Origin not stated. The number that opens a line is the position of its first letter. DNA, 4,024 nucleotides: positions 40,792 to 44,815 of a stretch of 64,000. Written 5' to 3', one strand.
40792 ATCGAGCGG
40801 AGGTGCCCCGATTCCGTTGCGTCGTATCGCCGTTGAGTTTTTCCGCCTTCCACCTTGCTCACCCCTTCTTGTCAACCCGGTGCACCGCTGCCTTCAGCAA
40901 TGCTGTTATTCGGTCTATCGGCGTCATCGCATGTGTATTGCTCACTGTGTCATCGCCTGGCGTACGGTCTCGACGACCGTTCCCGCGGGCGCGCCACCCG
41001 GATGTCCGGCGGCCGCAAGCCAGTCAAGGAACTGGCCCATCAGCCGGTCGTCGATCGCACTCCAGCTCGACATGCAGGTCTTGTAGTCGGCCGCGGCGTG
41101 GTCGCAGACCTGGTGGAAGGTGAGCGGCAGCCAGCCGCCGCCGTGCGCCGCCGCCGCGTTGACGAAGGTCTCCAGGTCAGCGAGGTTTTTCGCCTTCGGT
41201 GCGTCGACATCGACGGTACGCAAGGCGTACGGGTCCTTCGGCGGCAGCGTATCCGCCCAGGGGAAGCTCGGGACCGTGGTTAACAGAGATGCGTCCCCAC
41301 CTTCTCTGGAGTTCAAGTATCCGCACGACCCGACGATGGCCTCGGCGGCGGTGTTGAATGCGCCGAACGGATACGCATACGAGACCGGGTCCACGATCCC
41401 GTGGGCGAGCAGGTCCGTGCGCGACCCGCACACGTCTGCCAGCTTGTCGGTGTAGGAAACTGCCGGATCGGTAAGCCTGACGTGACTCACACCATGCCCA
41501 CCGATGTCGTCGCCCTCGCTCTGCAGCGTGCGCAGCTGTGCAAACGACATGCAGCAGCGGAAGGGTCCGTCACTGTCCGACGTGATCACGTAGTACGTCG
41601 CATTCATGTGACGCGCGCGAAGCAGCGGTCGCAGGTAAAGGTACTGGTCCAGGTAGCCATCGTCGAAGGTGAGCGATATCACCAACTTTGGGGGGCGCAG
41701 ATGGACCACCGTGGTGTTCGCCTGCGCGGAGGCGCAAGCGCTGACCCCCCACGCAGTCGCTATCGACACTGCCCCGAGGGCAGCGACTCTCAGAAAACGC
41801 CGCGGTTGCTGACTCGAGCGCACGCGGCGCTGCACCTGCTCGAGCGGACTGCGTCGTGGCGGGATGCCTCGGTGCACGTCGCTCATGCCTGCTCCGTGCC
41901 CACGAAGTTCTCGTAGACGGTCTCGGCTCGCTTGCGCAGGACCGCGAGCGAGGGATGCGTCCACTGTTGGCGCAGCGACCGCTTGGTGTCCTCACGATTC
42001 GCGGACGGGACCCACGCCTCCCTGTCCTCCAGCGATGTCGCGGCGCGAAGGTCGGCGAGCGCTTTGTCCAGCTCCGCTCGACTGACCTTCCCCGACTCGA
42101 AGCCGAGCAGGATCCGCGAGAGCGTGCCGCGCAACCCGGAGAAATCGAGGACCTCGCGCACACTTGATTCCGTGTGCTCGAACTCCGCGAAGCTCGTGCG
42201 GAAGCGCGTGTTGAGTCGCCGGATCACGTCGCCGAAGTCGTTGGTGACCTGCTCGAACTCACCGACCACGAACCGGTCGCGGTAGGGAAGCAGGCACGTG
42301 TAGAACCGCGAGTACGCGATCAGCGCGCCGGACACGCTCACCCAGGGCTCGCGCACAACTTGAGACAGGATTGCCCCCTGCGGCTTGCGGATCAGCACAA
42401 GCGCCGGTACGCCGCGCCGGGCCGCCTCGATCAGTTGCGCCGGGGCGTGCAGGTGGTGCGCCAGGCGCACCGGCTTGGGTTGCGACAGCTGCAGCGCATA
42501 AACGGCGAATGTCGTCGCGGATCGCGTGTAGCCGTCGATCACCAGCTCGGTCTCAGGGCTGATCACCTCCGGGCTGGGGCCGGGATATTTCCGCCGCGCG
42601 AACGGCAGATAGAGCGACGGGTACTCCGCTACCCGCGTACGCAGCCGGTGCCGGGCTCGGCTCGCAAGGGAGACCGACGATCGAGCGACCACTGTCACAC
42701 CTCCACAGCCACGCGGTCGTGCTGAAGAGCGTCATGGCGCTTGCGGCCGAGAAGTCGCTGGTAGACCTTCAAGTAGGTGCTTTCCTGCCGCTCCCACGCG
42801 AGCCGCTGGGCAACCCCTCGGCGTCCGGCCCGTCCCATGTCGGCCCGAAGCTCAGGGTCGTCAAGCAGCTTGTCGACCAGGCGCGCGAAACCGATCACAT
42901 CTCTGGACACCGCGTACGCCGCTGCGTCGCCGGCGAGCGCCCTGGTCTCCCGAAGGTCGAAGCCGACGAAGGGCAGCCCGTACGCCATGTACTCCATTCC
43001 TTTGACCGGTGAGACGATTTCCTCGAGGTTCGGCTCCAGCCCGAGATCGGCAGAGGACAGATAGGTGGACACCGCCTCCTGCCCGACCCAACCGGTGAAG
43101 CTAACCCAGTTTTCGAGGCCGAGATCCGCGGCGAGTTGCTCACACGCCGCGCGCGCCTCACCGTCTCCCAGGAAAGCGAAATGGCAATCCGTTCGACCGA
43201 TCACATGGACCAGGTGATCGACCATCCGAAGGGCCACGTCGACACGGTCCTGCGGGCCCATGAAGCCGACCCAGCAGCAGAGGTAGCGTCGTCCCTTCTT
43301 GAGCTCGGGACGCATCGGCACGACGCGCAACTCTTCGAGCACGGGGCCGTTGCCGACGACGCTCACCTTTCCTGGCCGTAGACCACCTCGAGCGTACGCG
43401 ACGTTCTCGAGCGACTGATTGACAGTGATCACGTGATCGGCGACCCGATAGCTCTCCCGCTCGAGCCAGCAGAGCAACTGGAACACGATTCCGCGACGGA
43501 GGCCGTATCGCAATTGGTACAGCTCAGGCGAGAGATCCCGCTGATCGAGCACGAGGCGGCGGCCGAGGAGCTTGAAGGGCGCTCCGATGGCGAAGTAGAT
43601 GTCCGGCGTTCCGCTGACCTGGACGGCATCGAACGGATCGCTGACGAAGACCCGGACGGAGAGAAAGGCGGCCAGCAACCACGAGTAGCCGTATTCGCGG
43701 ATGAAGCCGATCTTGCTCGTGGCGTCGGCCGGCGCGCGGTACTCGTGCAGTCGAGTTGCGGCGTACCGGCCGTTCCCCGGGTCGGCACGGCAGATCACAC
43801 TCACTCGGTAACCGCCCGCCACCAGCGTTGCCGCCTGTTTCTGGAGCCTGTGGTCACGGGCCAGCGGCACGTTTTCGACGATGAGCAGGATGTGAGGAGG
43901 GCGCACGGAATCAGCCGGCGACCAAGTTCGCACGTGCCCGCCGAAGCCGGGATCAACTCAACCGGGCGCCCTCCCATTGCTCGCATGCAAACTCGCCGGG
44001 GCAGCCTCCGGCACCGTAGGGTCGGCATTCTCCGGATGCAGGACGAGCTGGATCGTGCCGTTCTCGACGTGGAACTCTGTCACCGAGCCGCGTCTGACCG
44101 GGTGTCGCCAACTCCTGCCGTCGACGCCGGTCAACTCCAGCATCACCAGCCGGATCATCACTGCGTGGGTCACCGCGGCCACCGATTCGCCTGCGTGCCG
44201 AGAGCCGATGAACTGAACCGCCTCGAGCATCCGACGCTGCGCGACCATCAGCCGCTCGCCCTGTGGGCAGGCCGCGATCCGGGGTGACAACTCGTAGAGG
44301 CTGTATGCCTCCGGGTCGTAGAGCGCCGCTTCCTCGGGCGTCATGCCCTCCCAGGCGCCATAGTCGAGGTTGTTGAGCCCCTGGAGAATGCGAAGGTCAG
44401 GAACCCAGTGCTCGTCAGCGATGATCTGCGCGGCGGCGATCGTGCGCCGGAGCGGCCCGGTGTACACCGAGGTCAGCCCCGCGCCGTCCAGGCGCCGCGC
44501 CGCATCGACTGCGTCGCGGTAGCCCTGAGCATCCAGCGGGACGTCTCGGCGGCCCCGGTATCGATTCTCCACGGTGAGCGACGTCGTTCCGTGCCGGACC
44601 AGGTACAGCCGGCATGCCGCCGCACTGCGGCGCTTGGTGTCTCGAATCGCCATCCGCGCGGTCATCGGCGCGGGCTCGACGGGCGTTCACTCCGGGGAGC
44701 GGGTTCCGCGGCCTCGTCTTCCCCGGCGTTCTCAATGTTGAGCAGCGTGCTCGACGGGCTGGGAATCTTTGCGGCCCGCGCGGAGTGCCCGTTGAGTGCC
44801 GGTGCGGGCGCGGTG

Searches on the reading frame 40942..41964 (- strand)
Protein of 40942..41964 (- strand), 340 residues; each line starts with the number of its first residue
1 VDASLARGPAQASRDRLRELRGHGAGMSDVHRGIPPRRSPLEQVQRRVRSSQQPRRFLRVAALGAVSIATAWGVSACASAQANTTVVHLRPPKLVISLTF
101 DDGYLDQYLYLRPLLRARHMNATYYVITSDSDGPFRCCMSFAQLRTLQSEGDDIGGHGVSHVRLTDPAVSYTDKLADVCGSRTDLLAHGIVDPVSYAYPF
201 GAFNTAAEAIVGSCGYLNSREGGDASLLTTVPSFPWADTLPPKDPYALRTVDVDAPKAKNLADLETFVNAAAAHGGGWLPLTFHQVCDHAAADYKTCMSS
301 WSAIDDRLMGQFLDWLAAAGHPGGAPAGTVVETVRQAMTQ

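Call 16: search_protein_families(library=pfam, max_evalue=0.001, proteins=[window:40942-41964:-])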
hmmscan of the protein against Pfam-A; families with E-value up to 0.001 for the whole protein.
window:40942-41964:- (340 aa): 1 family
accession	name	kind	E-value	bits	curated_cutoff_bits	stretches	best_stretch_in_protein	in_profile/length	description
PF01522.26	Polysacc_deac_1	-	1.1e-16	61.4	23.1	1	91-216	4-121/124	Polysaccharide deacetylase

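Call 86: search_protein_families(library=ncbifam, max_evalue=0.00001, proteins=[window:40942-41964:-])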
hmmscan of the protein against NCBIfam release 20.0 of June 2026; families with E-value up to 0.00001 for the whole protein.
window:40942-41964:- (340 aa): 2 families
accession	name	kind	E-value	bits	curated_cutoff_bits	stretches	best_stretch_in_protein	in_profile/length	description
NF050820.1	PolSacchBiosHfsH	equivalog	1.6e-11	44.4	400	1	87-212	27-152/249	oligosaccharide deacetylase HfsH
TIGR03938.2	deacetyl_PgaB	equivalog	2e-06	26.4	321.9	0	92-129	62-99/621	poly-beta-1,6-N-acetyl-D-glucosamine N-deacetylase PgaB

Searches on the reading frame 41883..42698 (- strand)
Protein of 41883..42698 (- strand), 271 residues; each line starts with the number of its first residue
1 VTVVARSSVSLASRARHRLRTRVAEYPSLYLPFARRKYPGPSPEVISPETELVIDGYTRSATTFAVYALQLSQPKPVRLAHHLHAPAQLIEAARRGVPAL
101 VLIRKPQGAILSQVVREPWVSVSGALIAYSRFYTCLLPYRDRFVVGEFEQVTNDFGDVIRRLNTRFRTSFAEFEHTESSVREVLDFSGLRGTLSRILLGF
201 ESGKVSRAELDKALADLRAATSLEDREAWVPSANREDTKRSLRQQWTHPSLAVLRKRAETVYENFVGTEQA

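Call 16: search_protein_families(library=pfam, max_evalue=0.001, proteins=[window:41883-42698:-])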
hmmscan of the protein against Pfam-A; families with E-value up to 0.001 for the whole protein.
window:41883-42698:- (271 aa): 0 families

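Call 50: search_solved_structures(query=A2, max_evalue=10, show_alignments=2)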
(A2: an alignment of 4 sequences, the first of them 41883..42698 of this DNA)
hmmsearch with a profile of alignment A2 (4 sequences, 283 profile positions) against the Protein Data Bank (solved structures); distinct sequences matched with E-value up to 10: 1.
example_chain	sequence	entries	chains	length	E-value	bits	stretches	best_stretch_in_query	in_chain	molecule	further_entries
7sua_A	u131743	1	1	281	0.43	12.9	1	69-97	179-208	DUF4175 domain-containing protein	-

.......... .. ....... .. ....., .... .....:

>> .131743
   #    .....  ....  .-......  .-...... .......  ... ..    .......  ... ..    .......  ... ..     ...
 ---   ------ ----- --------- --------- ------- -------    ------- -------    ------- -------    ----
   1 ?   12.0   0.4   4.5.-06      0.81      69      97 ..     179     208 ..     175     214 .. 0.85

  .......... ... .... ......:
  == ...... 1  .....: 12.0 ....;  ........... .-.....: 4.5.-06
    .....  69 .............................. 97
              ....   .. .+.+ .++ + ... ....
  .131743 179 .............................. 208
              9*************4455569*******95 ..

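Call 51: search_protein_families(library=pfam, max_evalue=10, proteins=[window:41883-42698:-])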
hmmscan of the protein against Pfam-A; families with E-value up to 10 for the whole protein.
window:41883-42698:- (271 aa): 0 families

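Call 67: find_homologous_proteins(query=window:41883-42698:-, max_evalue=0.00001)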
Query window:41883-42698:- (271 aa): 1060 proteins with E <= 0.00001 among 7061 candidates; the best 120 are listed.
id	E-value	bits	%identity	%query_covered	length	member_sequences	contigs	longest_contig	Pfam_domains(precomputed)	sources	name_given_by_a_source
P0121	9.6e-168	574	98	99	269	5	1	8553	-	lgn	-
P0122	1.4e-165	567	97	99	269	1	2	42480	-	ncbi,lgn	ncbi:MAG: hypothetical protein WAL84_14055 [Candidatus Dormiibacterota bacterium]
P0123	1.5e-151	521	89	100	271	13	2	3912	-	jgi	jgi:hypothetical protein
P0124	1.1e-150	518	89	99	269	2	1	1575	-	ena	-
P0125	4.6e-140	483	83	100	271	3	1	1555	-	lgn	-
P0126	1.2e-139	482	82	94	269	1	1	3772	-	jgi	jgi:hypothetical protein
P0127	1.2e-139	482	91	90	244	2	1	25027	-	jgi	jgi:hypothetical protein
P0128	1.5e-139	482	83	99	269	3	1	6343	-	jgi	jgi:hypothetical protein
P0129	2.0e-137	475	83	99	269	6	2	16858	-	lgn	-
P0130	4.1e-136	471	86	92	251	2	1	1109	-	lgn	-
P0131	3.3e-132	458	84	92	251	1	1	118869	-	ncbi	-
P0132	1.1e-131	456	84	92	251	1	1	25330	-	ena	-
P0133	9.5e-131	453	84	92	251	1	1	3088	-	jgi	jgi:hypothetical protein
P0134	5.6e-127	441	82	92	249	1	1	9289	-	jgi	jgi:hypothetical protein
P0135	9.5e-120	417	85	84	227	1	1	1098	-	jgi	jgi:hypothetical protein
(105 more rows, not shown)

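Call 75: predict_structure(alignment_id=A6)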
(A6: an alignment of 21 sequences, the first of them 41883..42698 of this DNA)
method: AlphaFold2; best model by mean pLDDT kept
length: 271 residues; sequences in the alignment: 21
mean_pLDDT: 87.8   pTM: 0.87
mean pLDDT of the five models: 87.8, 87.2, 87.2, 84.4, 81.5
residues with pLDDT >= 90: 173; 70-90: 68; 50-70: 16; < 50: 14
segments of 3 or more residues with pLDDT < 50: 1-5, 225-229
pLDDT, mean of each block of 10 residues (from residue 1): 50 86 90 76 81 93 95 95 90 97 95 83 94 97 96 96 98 97 92 88 94 92 58 71 91 98 82 42
secondary structure, 60 per line:
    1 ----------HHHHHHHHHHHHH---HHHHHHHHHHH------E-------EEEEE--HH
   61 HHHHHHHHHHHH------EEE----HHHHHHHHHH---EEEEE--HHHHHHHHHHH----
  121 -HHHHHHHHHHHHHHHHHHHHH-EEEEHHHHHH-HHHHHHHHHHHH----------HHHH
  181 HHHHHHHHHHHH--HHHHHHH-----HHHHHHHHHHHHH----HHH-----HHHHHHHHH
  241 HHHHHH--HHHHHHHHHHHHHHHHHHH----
elements in order: H11-23 H27-37 E52-56 H59-72 E79-81 H86-95 E99-103 H106-116 H122-142 E144-147 H148-153 H155-166 H177-192 H195-201 H207-219 H232-246 H249-267

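Call 78: fold_search(model_id=the predicted structure, library=pdb)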
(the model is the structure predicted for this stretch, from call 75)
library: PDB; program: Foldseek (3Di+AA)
matches with E <= 10: 816; with E <= 0.001: 11
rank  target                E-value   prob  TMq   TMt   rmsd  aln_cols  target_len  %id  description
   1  1bo6_B                1.2e-04  1.00  0.36  0.35   9.7       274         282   12  ESTROGEN SULFOTRANSFERASE WITH INACTIVE COFACTOR PAP AND VANADATE (released 1999-08-10)
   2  1efh_B                1.5e-04  1.00  0.36  0.35  10.4       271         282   14  CRYSTAL STRUCTURE OF THE HUMAN HYDROXYSTEROID SULFOTRANSFERASE IN THE PRESENCE OF PAP (released 2000-09-06)
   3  1bo6_A                2.0e-04  1.00  0.36  0.35   9.7       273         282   11  ESTROGEN SULFOTRANSFERASE WITH INACTIVE COFACTOR PAP AND VANADATE (released 1999-08-10)
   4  2gwh_A                3.2e-04  1.00  0.30  0.29  12.7       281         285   10  Human Sulfotranferase SULT1C2 in complex with PAP and pentachlorophenol (released 2006-05-16)
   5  2gwh_B                3.5e-04  1.00  0.34  0.33   9.9       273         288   10  Human Sulfotranferase SULT1C2 in complex with PAP and pentachlorophenol (released 2006-05-16)
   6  1aqu_B                3.5e-04  1.00  0.33  0.32  10.9       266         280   12  ESTROGEN SULFOTRANSFERASE WITH BOUND INACTIVE COFACTOR PAP AND 17-BETA ESTRADIOL (released 1998-10-28)
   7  2h8k_A                6.0e-04  1.00  0.36  0.39  10.7       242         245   10  Human Sulfotranferase SULT1C3 in complex with PAP (released 2006-06-20)
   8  4jvn_A                7.7e-04  1.00  0.34  0.32  10.8       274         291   11  Crystal structure of human estrogen sulfotransferase (SULT1E1) in complex with inactive cofactor PAP and metabolite of (released 2013-09-04)
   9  5x2b_B                8.6e-04  1.00  0.38  0.37   8.6       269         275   10  Crystal structure of mouse sulfotransferase SULT7A1 complexed with PAP (released 2018-03-28)
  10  1aqy_A                8.6e-04  1.00  0.33  0.32  10.9       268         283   12  ESTROGEN SULFOTRANSFERASE WITH PAP (released 1998-10-28)
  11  4ifb_A                9.0e-04  1.00  0.36  0.36  10.1       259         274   13  Crystal structure of SULT 2A1 LLGG mutant with PAPS (released 2013-02-06)
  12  8w5z_A                1.1e-03  1.00  0.36  0.31  20.9       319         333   10  Crystal structure of tick tyrosylprotein sulfotransferase reveals the activation mechanism of tick anticoagulant prote (released 2024-04-10)
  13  1aqu_A                1.1e-03  1.00  0.34  0.33  10.8       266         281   12  ESTROGEN SULFOTRANSFERASE WITH BOUND INACTIVE COFACTOR PAP AND 17-BETA ESTRADIOL (released 1998-10-28)
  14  1g3m_B                1.2e-03  1.00  0.38  0.37   8.8       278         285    9  CRYSTAL STRUCTURE OF HUMAN ESTROGEN SULFOTRANSFERASE IN COMPLEX WITH IN-ACTIVE COFACTOR PAP AND 3,5,3',5'-TETRACHLORO- (released 2003-07-22)
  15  2zvp                  1.2e-03  1.00  0.39  0.37   8.6       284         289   10  Crystal structure of mouse cytosolic sulfotransferase mSULT1D1 complex with PAP and p-nitrophenol (released 2008-12-30)
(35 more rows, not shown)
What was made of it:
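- The conserved 271-aa neighbour folds like PAPS sulfotransferases (calls 75, 78). The sulfotransferase assignment rests on weak superpositions (TM ~0.36; call 78).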

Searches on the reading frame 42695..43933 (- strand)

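Call 16: search_protein_families(library=pfam, max_evalue=0.001, proteins=[window:42695-43933:-])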
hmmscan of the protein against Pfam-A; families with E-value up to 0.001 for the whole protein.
window:42695-43933:- (412 aa): 5 families
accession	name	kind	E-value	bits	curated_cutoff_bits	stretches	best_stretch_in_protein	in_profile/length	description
PF13692.12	Glyco_trans_1_4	-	9.3e-19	68.5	27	1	219-359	4-142/142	Glycosyl transferases group 1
PF00534.26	Glycos_transf_1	-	1.6e-14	54.2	26.4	1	211-372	10-171/172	Glycosyl transferases group 1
PF13579.12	Glyco_trans_4_4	-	4.4e-12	47.1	29.7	1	29-196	6-158/158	Glycosyl transferase 4-like domain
PF13439.12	Glyco_transf_4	-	1.1e-08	35.7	28.5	1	34-196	12-165/170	Glycosyltransferase Family 4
PF13524.12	Glyco_trans_1_2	-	1.9e-05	25.1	25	1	250-382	15-137/144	Glycosyl transferase-like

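Call 86: search_protein_families(library=ncbifam, max_evalue=0.00001, proteins=[window:42695-43933:-])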
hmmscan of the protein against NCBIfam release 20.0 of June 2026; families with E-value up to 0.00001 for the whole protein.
window:42695-43933:- (412 aa): 11 families
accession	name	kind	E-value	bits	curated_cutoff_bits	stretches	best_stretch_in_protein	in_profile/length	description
TIGR04063.1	stp3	hypoth_equivalog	3.1e-17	62.5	442.05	1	150-395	143-396/397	TIGR04063 family PEP-CTERM/XrtA system glycosyltransferase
TIGR03088.1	stp2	hypoth_equivalog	6.8e-13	48.4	409.05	1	167-395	139-374/374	TIGR03088 family PEP-CTERM/XrtA system glycosyltransferase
NF038229.1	Glyco4_Geo_Pelo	equivalog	3.4e-11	42.8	400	1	165-395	110-337/338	GPMC system family 4 glycosyltransferase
NF041876.1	EPS_EpsE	equivalog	9.4e-11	41.6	400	1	249-382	245-384/389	exopolysaccharide biosynthesis GT4 family glycosyltransferase EpsE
TIGR03999.1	thiol_BshA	equivalog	1.4e-09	37.4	273.7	1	237-395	217-374/375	N-acetyl-alpha-D-glucosaminyl L-malate synthase BshA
TIGR02149.1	glgA_Coryne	subfamily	2.1e-09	37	302.4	1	149-394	129-390/391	glycogen synthase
TIGR04157.1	glyco_rSAM_CFB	subfamily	1.6e-08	34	400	1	158-324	163-329/406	TIGR04157 family glycosyltransferase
TIGR03449.1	mycothiol_MshA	equivalog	1.7e-07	30.5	462.5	1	220-394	224-403/406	D-inositol-3-phosphate glycosyltransferase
NF041879.1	EPS_EpsH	equivalog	2.3e-07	29.9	800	1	237-399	255-421/431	exopolysaccharide biosynthesis glycosyltransferase EpsH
NF007640.0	PRK10307.1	subfamily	1.4e-06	27.5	276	1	146-378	153-391/411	WcaI family glycosyltransferase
NF047676.1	TeichurnBiosyTuaH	equivalog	2e-06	26.9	550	1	246-382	238-375/384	teichuronic acid biosynthesis protein TuaH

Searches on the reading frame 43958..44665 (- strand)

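Call 16: search_protein_families(library=pfam, max_evalue=0.001, proteins=[window:43958-44665:-])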
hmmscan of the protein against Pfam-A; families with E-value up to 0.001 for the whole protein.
window:43958-44665:- (235 aa): 1 family
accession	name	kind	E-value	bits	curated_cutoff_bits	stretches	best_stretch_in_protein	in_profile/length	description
PF00300.27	His_Phos_1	-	1.2e-41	143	21.7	1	20-210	1-191/194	Histidine phosphatase superfamily (branch 1)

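Call 86: search_protein_families(library=ncbifam, max_evalue=0.00001, proteins=[window:43958-44665:-])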
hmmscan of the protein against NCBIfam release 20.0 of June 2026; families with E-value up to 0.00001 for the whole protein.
window:43958-44665:- (235 aa): 18 families
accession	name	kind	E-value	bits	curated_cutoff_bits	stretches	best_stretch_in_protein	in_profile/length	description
TIGR03162.1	ribazole_cobC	equivalog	2.9e-30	105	162.9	1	20-196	1-174/176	alpha-ribazole phosphatase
NF005567.0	PRK07238.1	equivalog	3.3e-28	99.1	326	1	12-175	172-334/378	bifunctional RNase H/acid phosphatase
NF045917.1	PhserinePhPspA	equivalog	1.7e-23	83.4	350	1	18-187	2-171/211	phosphoserine phosphatase PspA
TIGR03848.1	MSMEG_4193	subfamily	1.7e-21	76.6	203.85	1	21-181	3-166/204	MSMEG_4193 family putative phosphomutase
NF011580.0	PRK15004.1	equivalog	9.8e-20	71.4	250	1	19-207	2-190/203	adenosylcobalamin/alpha-ribazole phosphatase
NF009994.0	PRK13463.1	equivalog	1.3e-19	70.7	277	1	19-203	4-191/203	phosphoserine phosphatase 1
NF002901.0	PRK03482.1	equivalog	1.3e-12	47.8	261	1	19-183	3-166/215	2,3-diphosphoglycerate-dependent phosphoglycerate mutase GpmB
NF010713.0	PRK14115.1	equivalog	4.1e-11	42.7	305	1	19-114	3-102/248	2,3-diphosphoglycerate-dependent phosphoglycerate mutase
TIGR01258.1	pgm_1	subfamily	4.8e-11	42.5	81.7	1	19-114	2-101/245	2,3-bisphosphoglycerate-dependent phosphoglycerate mutase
NF002339.0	PRK01295.1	equivalog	5.9e-11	42.2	316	1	20-178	5-169/206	2,3-bisphosphoglycerate-dependent phosphoglycerate mutase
NF009993.0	PRK13462.1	equivalog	3.1e-10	40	226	1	17-176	5-156/203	acid phosphatase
NF010718.0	PRK14120.1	equivalog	4.3e-10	39.3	366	1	18-121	5-113/249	phosphoglyceromutase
NF010714.0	PRK14116.1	equivalog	4.9e-09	36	401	1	19-114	3-102/229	2,3-diphosphoglycerate-dependent phosphoglycerate mutase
NF002217.0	PRK01112.1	equivalog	1.3e-08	34.5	320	1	19-85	3-69/228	2,3-bisphosphoglycerate-dependent phosphoglycerate mutase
NF038349.1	dPGM_arch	equivalog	1.8e-08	34.5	225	1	22-203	3-174/194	2,3-diphosphoglycerate-dependent phosphoglycerate mutase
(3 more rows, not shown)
